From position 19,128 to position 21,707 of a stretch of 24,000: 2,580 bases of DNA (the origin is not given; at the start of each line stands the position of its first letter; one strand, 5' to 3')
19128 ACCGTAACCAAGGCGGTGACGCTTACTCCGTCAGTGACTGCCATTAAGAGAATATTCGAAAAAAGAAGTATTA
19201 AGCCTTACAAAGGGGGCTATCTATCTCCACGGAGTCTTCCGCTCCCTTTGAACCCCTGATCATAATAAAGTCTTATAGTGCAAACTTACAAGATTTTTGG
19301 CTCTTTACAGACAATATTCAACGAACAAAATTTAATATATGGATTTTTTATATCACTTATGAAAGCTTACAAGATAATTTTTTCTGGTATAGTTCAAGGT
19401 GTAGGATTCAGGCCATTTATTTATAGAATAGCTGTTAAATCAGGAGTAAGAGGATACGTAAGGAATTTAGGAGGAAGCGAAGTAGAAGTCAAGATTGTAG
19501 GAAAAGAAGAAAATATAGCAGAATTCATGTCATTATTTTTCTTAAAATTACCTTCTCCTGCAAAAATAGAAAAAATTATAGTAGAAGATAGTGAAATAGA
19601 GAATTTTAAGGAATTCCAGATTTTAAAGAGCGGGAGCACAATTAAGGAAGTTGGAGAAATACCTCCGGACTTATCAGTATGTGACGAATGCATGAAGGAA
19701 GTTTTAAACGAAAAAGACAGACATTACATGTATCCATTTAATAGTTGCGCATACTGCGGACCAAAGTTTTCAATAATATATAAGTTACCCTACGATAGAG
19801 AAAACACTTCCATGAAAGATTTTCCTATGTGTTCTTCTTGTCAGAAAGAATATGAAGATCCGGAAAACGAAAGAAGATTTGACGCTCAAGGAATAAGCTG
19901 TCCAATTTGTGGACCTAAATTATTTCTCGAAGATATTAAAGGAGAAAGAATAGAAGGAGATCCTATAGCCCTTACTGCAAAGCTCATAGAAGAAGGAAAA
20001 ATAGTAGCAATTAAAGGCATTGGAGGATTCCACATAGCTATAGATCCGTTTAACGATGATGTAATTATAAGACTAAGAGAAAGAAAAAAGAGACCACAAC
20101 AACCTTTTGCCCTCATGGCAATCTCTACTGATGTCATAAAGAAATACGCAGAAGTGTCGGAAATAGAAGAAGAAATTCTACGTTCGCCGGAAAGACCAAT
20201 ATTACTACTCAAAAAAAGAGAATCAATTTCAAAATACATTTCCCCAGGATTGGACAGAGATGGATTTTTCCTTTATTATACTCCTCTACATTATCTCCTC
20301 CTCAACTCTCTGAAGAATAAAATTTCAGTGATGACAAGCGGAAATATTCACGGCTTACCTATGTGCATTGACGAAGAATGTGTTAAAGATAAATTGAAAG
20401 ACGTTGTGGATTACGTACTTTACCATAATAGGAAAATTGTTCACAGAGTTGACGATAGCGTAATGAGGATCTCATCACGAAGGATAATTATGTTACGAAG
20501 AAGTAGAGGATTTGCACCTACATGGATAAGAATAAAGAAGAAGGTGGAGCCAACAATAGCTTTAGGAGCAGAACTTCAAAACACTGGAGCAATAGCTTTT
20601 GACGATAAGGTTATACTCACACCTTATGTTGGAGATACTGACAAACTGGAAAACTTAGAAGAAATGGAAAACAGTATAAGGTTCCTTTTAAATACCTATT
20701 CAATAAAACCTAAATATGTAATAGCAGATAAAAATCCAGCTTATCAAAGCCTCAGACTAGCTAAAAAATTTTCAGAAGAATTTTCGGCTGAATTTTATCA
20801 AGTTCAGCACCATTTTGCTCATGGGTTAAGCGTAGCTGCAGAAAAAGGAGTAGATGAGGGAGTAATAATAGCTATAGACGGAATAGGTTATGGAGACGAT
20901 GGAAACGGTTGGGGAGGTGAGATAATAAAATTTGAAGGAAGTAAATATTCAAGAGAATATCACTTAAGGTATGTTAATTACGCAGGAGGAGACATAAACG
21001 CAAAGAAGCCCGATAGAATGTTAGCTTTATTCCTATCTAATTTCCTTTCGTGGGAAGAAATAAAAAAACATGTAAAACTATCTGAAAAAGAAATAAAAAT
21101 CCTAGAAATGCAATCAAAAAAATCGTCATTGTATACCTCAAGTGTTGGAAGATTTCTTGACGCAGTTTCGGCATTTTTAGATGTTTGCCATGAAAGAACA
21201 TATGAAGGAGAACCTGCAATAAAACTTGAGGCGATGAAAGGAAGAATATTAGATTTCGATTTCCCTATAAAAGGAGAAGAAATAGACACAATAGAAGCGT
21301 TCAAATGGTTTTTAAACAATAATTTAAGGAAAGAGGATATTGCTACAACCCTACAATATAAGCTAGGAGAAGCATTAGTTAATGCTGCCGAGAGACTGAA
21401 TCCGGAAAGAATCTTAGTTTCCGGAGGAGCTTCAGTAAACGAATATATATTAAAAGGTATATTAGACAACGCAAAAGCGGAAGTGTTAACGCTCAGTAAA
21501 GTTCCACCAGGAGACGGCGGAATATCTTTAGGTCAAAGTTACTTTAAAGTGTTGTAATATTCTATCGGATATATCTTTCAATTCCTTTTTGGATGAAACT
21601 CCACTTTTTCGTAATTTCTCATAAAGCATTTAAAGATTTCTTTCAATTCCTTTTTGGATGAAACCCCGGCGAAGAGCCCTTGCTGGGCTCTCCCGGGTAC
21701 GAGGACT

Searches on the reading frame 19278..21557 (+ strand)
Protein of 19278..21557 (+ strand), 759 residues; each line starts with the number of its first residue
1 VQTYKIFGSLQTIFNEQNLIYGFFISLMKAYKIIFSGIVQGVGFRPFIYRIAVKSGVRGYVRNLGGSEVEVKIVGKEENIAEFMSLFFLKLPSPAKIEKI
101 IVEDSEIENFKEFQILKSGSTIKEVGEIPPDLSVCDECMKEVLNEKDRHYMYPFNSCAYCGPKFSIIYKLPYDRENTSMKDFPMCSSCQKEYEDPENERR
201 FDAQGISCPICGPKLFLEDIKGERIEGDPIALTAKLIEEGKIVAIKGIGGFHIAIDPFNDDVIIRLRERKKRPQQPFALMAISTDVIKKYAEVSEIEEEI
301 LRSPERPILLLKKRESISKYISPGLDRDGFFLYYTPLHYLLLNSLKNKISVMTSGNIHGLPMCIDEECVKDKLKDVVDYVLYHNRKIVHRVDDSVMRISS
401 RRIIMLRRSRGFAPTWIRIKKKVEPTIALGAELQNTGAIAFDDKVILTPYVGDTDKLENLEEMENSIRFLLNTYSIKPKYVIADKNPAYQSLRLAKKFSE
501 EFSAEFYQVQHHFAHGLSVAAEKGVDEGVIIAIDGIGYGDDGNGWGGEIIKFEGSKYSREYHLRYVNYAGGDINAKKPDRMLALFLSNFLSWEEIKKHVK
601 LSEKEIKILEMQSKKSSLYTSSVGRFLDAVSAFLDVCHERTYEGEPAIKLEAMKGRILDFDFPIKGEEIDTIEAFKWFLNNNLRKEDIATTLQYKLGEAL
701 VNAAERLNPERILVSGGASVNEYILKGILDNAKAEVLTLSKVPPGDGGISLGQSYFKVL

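Call 94: search_protein_families(library=pfam, proteins=[window:19278-21557:+], max_evalue=0.001)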
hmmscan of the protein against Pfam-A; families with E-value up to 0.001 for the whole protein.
window:19278-21557:+ (759 aa): 6 families
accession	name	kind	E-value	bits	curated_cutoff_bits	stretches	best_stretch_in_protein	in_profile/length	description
PF22521.2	HypF_C_2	-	5.2e-55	187.3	27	1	531-753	2-241/241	Carbamoyltransferase, Kae1-like Domain, second subdomain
PF01300.24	Sua5_yciO_yrdC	-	6.9e-39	133.6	25.1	1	236-409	2-178/178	Telomere recombination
PF07503.17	zf-HYPF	-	5.1e-28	97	23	2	184-217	1-33/34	HypF finger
PF17788.7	HypF_C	-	6.2e-26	91.4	23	1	422-522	2-99/99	HypF Kae1-like domain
PF00708.24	Acylphosphatase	-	7.4e-19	68.3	22.5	1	31-115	1-85/85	Acylphosphatase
PF00814.31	TsaD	-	0.00038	20.7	24.8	0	628-732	135-241/264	tRNA N6-adenosine threonylcarbamoyltransferase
